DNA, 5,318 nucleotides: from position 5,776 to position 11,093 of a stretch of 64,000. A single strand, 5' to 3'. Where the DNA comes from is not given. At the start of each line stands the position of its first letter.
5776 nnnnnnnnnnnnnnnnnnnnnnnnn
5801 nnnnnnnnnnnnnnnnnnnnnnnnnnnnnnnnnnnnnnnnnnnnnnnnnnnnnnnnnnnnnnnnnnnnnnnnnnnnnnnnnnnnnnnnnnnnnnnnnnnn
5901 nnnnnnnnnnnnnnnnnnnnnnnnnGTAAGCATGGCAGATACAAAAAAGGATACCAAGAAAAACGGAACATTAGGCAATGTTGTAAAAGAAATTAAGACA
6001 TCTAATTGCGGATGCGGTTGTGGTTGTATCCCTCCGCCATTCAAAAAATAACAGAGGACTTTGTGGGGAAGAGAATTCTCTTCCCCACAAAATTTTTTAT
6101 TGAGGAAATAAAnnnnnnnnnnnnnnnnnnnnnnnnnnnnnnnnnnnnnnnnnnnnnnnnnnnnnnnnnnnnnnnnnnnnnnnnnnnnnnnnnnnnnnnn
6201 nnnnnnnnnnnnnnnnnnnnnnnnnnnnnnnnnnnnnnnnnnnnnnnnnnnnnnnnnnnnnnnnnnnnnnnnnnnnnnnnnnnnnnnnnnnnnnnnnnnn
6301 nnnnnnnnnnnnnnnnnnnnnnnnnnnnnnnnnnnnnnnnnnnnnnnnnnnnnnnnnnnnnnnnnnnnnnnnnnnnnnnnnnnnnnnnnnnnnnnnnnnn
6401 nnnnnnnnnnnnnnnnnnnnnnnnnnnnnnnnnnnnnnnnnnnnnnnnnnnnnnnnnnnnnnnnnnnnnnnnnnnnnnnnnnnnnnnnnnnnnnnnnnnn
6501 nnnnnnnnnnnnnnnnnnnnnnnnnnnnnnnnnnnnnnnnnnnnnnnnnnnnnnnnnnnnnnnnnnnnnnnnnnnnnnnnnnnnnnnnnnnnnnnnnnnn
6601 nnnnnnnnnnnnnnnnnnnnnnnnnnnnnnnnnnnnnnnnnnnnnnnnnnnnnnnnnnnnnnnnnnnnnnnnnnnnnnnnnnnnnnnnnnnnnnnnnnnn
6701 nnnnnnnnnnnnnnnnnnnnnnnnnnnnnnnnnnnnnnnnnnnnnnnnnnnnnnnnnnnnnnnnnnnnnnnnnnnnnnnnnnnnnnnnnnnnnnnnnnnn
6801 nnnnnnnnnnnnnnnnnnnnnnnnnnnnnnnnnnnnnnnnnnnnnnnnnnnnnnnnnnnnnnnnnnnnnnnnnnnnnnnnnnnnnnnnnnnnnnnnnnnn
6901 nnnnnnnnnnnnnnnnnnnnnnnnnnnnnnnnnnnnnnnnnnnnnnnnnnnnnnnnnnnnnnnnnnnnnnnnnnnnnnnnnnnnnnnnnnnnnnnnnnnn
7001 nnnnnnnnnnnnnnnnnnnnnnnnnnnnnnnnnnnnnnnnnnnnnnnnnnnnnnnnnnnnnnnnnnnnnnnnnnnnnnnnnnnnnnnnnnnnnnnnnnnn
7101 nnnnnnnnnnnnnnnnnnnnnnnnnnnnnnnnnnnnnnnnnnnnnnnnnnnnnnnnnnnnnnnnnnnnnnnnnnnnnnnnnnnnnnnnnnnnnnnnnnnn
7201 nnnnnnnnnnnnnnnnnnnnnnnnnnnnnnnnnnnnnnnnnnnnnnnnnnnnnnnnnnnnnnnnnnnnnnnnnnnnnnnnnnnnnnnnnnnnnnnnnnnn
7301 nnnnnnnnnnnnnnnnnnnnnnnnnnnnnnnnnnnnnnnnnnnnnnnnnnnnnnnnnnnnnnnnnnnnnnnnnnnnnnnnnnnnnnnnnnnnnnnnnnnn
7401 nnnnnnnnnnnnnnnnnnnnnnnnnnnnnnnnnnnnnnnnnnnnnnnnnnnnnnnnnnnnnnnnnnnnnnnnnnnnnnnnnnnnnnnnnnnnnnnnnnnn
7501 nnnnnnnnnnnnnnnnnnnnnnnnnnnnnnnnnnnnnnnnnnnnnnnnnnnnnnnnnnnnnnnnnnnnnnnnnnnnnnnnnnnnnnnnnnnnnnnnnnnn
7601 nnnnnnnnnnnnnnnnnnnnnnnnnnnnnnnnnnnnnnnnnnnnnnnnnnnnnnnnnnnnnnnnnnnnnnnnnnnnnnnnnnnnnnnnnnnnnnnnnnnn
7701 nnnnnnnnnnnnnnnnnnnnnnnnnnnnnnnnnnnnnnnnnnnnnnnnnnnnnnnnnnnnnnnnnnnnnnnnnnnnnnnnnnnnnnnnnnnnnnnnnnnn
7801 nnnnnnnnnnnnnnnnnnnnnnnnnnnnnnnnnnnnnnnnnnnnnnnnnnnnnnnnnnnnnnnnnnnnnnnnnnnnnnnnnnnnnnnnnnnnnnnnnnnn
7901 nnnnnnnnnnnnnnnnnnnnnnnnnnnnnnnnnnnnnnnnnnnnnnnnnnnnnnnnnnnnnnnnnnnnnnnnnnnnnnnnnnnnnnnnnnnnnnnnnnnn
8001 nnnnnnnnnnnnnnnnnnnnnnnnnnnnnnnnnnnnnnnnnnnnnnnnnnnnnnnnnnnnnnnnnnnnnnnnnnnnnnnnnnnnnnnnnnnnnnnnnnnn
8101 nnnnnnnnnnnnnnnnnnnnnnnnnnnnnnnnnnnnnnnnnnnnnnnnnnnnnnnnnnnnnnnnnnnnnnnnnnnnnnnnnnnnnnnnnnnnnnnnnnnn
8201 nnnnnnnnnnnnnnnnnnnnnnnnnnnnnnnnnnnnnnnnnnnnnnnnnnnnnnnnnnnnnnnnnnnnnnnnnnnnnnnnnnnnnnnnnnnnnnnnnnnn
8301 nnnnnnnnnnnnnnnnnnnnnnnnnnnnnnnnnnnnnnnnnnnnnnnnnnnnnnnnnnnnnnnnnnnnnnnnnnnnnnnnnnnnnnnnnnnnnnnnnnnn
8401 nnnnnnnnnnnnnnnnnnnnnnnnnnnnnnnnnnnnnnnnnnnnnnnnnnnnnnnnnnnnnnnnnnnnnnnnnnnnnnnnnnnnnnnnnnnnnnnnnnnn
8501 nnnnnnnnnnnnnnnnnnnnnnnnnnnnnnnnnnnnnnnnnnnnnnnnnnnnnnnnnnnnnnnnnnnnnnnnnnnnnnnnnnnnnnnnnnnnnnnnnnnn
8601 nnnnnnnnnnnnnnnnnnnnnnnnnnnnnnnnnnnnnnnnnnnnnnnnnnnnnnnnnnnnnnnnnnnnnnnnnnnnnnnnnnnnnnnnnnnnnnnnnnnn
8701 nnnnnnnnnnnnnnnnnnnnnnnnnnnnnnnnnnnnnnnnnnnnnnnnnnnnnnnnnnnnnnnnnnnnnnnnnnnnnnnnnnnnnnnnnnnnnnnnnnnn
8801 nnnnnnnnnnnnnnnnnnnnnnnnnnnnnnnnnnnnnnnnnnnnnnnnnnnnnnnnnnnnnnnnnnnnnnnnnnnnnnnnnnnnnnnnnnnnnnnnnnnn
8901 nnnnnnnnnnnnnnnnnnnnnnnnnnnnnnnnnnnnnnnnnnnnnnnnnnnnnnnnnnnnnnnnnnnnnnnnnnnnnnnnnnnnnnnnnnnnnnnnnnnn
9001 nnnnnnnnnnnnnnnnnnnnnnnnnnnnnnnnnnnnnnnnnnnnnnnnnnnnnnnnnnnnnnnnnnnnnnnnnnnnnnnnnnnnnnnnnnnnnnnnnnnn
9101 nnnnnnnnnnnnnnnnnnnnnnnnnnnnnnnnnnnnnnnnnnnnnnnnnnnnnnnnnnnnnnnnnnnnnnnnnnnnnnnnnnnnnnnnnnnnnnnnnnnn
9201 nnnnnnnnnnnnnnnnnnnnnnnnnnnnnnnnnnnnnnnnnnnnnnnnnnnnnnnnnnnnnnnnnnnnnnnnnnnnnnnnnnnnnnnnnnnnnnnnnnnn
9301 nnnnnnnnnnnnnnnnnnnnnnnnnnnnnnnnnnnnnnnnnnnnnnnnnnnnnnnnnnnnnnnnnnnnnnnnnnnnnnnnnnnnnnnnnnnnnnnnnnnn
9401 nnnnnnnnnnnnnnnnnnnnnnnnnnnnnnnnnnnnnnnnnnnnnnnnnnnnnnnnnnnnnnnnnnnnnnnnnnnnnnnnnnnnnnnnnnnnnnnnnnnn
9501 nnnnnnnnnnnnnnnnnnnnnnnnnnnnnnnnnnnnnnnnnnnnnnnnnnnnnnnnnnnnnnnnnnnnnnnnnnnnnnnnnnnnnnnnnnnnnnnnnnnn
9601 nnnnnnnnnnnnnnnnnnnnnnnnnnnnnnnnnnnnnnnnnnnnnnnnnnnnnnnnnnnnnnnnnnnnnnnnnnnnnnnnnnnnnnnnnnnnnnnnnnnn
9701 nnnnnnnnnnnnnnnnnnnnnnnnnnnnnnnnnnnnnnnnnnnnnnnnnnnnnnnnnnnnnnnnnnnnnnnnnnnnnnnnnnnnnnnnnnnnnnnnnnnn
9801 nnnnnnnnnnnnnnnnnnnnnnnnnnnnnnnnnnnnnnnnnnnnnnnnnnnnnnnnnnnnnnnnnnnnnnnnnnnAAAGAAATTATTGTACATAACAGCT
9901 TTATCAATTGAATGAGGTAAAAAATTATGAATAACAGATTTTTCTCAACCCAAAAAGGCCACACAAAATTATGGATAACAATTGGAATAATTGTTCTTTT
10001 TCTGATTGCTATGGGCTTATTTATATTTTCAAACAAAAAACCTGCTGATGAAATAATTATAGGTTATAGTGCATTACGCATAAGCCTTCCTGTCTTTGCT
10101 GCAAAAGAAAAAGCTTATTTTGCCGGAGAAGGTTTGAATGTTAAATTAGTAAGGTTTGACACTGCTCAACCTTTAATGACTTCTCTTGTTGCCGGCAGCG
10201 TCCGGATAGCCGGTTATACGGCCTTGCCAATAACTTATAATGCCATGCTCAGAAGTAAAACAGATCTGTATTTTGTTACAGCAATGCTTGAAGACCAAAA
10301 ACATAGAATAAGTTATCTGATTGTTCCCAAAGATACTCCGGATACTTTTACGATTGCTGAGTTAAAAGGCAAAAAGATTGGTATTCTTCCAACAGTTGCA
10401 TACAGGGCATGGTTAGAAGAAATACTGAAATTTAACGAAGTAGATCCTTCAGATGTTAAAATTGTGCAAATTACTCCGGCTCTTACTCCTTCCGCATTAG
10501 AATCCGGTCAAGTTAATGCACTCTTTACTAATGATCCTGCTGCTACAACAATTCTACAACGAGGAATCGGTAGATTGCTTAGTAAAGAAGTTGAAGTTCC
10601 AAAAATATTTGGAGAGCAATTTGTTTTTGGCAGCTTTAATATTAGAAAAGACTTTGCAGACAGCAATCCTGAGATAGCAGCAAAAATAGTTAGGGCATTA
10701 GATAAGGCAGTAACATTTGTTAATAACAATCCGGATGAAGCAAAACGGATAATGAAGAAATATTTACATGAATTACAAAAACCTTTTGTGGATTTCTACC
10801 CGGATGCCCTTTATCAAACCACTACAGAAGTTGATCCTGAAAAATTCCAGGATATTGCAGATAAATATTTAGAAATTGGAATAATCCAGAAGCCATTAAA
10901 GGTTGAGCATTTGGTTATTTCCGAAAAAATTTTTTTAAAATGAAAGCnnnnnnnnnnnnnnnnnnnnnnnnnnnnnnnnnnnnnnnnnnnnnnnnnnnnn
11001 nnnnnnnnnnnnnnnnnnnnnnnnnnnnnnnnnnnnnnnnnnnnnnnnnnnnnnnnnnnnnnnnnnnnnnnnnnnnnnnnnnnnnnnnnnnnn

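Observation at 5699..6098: Micro-protein genes with Cys-Gly repeat cores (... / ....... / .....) behind perfect Shine-Dalgarno sites, undetected by the ORF track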

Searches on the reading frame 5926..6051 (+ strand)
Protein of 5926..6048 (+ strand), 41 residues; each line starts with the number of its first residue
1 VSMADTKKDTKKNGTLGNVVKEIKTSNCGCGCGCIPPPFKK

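Call 7: search_protein_families(library=pfam, proteins=[window:5932-6051:+], max_evalue=1)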
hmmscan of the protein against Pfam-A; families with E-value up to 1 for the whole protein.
window:5932-6051:+ (39 aa): 0 families

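Call 10: find_encoding_contigs(protein=window:5932-6048:+, flank=10000, max_places=6)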
Protein window:5932-6048:+ (39 aa): no gene with exactly this product is on record in the collection.

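Call 18: find_homologous_proteins(query=window:5926-6048:+, max_evalue=10)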
Query seq(41 aa): no candidate shares three 5-residue words with the query. No homologue found.

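Call 24: search_protein_families(library=ncbifam, proteins=[window:5932-6048:+], max_evalue=1)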
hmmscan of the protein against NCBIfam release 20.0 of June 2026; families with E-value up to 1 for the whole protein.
seq(39 aa): 0 families

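Call 42: search_protein_representatives(protein=window:5932-6048:+)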
Query: 39 residues. Proteins with E-value up to 0.001 (for the whole library): 14; up to 1e-10: 1; up to 1e-30: 0. The best 14 are listed.
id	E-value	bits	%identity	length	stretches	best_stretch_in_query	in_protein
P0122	8.2e-13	62.6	79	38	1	1-39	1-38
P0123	1.6e-10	55.5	69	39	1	1-39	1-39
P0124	1.4e-08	49.6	64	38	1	1-36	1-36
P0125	3.9e-08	48.2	63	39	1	1-38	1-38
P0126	1.0e-07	47.0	68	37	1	1-35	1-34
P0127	2.7e-07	45.6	68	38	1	1-39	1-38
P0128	7.9e-07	44.2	75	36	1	1-34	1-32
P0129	4.2e-06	42.0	68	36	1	3-36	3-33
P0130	7.1e-06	41.3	70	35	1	1-30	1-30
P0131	2.6e-05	39.6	61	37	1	3-38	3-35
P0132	1.4e-04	37.3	57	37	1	4-36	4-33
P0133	2.1e-04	36.8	57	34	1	7-36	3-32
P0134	2.9e-04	36.3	58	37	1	1-33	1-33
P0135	4.6e-04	35.7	66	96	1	1-38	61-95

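Call 59: search_solved_structures(query=window:5932-6048:+, max_evalue=10)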
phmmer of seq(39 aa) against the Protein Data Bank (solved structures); distinct sequences matched with E-value up to 10: 0.

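Call 67: find_encoding_contigs(protein=P0135, flank=4000, max_places=3)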
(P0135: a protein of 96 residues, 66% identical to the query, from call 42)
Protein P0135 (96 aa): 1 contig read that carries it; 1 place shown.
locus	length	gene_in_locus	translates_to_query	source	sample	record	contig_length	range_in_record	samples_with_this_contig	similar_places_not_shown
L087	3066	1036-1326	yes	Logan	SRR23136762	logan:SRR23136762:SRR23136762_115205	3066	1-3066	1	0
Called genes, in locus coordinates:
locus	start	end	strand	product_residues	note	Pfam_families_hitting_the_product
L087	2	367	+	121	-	?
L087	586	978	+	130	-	PF25213:HVO_A0261_N (weak), PF12840:HTH_20, PF01022:HTH_5, PF08279:HTH_11 (weak), PF12802:MarR_2, PF13412:HTH_24 (weak), PF13518:HTH_28 (weak), PF21476:PF0610-like_N (weak), +2 more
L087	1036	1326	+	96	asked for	-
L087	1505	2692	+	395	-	PF07690:MFS_1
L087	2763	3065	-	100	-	?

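Call 68: find_encoding_contigs(protein=P0123, flank=5000, max_places=5)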
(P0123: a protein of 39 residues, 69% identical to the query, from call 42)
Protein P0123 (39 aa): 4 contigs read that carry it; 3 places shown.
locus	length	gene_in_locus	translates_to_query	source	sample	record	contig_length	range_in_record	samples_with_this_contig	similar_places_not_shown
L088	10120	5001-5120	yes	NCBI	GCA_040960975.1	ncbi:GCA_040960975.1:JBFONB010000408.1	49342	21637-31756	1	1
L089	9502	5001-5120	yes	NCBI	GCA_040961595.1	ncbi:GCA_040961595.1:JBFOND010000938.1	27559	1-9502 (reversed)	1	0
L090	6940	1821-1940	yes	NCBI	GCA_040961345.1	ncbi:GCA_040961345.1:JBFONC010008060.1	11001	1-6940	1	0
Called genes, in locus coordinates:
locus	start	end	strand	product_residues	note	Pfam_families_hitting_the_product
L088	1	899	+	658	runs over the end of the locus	PF13588:HSDR_N_2, PF02384:N6_Mtase, PF01170:UPF0020 (weak), PF20473:MmeI_Mtase (weak), PF07669:Eco57I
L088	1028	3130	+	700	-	PF01420:Methylase_S (weak), PF02661:Fic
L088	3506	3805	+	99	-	PF09851:SHOCT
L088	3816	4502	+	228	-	PF09626:DHC (faint), PF13442:Cytochrome_CBB3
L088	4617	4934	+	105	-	PF25213:HVO_A0261_N (weak), PF13545:HTH_Crp_2 (weak), PF01022:HTH_5, PF09339:HTH_IclR (weak), PF12840:HTH_20, PF13412:HTH_24, PF12802:MarR_2, PF01978:TrmB, +4 more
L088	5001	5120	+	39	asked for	-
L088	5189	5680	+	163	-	PF13664:DUF4149, PF05425:CopD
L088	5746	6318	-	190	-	PF07638:Sigma70_ECF, PF04542:Sigma70_r2, PF08281:Sigma70_r4_2, PF04545:Sigma70_r4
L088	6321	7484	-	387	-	PF02417:Chromate_transp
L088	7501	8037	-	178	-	PF02417:Chromate_transp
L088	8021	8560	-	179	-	PF02417:Chromate_transp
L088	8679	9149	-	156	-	-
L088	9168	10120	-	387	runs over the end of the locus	PF03952:Enolase_N, PF00113:Enolase_C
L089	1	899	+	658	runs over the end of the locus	PF13588:HSDR_N_2, PF02384:N6_Mtase, PF01170:UPF0020 (weak), PF20473:MmeI_Mtase (weak), PF07669:Eco57I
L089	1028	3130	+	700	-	PF01420:Methylase_S (weak), PF02661:Fic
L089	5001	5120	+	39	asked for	-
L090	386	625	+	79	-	PF09851:SHOCT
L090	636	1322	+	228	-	PF09626:DHC (faint), PF13442:Cytochrome_CBB3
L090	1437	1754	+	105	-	PF25213:HVO_A0261_N (weak), PF13545:HTH_Crp_2 (weak), PF01022:HTH_5, PF09339:HTH_IclR (weak), PF12840:HTH_20, PF13412:HTH_24, PF12802:MarR_2, PF01978:TrmB, +4 more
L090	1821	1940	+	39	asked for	-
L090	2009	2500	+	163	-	PF13664:DUF4149, PF05425:CopD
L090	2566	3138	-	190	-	PF07638:Sigma70_ECF, PF04542:Sigma70_r2, PF08281:Sigma70_r4_2, PF04545:Sigma70_r4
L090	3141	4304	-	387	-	PF02417:Chromate_transp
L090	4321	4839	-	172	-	PF02417:Chromate_transp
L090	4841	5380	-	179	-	PF02417:Chromate_transp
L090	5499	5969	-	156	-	-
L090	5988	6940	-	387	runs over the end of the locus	PF03952:Enolase_N, PF00113:Enolase_C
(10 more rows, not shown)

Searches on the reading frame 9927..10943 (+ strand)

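Call 7: search_protein_families(library=pfam, proteins=[window:9927-10943:+], max_evalue=1)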
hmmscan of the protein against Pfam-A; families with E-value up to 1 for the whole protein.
window:9927-10943:+ (338 aa): 6 families
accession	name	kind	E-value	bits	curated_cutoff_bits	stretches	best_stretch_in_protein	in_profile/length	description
PF13379.11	NMT1_2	-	7.6e-21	75.5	24.7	1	38-276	3-248/252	NMT1-like family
PF09084.16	NMT1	-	1.4e-20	74.5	20.5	1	54-272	5-216/216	NMT1/THI5 like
PF02621.19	VitK2_biosynth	-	0.0019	18.2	26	1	229-298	169-235/252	Menaquinone biosynthesis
PF04069.17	OpuAC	-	0.0096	16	21.2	1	64-258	23-226/257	Substrate binding domain of ABC-type glycine betaine transport system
PF15190.11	TMEM251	-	0.11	13.1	27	1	15-65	70-119/131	Transmembrane protein 251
PF15562.11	Imm17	-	0.12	12.7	25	1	3-34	30-61/61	Immunity protein 17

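Call 56: search_protein_families(library=ncbifam, proteins=[window:9927-10940:+], max_evalue=0.001)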
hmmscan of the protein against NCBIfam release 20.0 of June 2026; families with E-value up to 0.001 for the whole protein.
window:9927-10940:+ (338 aa): 7 families
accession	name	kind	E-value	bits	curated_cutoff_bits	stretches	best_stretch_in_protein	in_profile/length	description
TIGR01728.1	SsuA_fam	subfamily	6.7e-33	114.1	163.5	1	44-330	2-284/290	aliphatic sulfonate ABC transporter substrate-binding protein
NF040735.1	SBP_SaoX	equivalog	2.8e-14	53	300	1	46-323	8-280/330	ABC transporter substrate-binding subunit SaoX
TIGR01729.1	taurine_ABC_bnd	equivalog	1.8e-13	50.6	304.25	1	58-271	15-219/300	taurine ABC transporter substrate-binding protein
NF008588.0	PRK11553.1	subfamily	3.3e-11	42.7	299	1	21-295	7-269/319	aliphatic sulfonate ABC transporter substrate-binding protein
NF008553.0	PRK11480.1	equivalog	7.2e-10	38.5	490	1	39-271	21-241/320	taurine ABC transporter substrate-binding protein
TIGR02122.1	TRAP_TAXI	subfamily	5.6e-05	22.1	84.35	1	131-202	125-197/320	TAXI family TRAP transporter solute-binding subunit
TIGR01096.1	3A0103s03R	subfamily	0.00072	19.1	256.35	0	82-268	74-239/250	lysine/arginine/ornithine ABC transporter substrate-binding protein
